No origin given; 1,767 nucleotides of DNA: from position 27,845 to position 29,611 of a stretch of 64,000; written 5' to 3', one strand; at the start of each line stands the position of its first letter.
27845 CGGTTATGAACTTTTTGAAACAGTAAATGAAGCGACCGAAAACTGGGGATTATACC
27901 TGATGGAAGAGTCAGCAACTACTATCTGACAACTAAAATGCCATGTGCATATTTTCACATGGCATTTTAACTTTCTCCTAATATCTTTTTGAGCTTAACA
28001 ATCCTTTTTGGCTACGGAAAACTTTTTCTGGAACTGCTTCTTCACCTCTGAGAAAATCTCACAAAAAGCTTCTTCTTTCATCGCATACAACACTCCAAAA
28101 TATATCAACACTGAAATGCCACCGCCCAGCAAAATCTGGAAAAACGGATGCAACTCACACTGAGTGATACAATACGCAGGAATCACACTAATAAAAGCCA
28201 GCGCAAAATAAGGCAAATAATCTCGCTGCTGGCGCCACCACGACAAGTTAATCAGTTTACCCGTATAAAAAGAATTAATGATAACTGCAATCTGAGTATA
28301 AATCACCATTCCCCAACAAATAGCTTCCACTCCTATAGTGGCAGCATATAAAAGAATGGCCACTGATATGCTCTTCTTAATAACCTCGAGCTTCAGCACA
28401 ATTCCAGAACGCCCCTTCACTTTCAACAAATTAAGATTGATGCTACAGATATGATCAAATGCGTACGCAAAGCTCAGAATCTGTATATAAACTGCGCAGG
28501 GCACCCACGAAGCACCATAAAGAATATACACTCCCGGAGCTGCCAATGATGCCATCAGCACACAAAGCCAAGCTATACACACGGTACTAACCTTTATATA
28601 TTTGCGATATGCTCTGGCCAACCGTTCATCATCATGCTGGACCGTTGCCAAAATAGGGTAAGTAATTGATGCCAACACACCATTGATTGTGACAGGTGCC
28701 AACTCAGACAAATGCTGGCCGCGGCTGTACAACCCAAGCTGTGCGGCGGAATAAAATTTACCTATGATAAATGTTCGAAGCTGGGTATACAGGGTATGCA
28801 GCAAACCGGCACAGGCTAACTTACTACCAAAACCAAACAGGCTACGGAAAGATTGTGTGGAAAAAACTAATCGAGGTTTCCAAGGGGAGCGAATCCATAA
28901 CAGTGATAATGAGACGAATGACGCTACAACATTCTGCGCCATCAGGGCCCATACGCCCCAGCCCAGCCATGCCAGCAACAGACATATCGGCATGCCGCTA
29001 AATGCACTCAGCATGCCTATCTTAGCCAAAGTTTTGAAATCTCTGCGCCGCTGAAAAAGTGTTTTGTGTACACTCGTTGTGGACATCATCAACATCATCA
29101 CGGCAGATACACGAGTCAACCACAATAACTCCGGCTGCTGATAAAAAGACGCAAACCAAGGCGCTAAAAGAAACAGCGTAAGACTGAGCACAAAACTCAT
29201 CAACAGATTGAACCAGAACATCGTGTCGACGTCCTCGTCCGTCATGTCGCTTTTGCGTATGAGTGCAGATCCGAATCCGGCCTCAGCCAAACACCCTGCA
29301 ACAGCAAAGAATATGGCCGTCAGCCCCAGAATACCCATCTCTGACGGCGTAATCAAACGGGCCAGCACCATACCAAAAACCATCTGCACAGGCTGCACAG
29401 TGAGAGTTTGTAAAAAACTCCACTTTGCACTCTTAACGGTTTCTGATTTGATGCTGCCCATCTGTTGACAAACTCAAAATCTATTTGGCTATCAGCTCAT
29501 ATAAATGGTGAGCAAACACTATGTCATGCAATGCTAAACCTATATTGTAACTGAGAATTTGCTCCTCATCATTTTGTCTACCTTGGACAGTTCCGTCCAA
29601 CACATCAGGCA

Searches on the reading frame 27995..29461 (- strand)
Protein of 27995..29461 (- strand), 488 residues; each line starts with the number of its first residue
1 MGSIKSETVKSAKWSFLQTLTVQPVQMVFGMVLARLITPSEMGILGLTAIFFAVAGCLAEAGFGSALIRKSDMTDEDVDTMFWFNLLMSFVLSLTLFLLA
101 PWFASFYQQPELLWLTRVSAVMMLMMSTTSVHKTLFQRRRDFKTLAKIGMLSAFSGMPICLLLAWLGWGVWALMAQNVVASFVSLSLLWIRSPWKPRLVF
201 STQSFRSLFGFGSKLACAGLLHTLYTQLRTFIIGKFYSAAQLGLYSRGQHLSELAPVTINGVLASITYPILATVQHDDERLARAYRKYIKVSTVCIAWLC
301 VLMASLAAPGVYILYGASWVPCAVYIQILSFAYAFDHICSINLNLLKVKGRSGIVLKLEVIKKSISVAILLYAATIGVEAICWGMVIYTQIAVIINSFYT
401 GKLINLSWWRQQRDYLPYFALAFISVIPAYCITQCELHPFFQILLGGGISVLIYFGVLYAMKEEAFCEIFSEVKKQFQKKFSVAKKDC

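Call 4: search_protein_families(library=pfam, proteins=[window:27995-29461:-], max_evalue=0.01)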
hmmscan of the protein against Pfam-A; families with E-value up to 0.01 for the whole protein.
window:27995-29461:- (488 aa): 2 families
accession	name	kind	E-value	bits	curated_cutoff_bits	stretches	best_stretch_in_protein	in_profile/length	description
PF13440.11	Polysacc_synt_3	-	7.3e-84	281.9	23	1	32-323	1-292/293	Polysaccharide biosynthesis protein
PF01943.22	Polysacc_synt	-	7.5e-36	124.4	28.2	1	10-273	3-272/274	Polysaccharide biosynthesis protein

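Call 5: search_protein_families(library=ncbifam, proteins=[window:27995-29461:-], max_evalue=0.01)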
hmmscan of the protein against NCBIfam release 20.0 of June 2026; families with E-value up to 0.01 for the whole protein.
window:27995-29461:- (488 aa): 3 families
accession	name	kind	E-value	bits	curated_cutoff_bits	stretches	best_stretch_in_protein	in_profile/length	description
NF058658.1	Oglyco_Wzx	exception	4.3e-77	260.1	720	1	3-472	5-474/478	O-glycosylation flippase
NF007773.0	PRK10459.1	equivalog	2.5e-62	211.5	273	1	3-483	2-485/492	MOP flippase family protein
NF047674.1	TeichurnBiosyTuaB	equivalog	4e-50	171.2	580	1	1-455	1-463/469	teichuronic acid biosynthesis protein TuaB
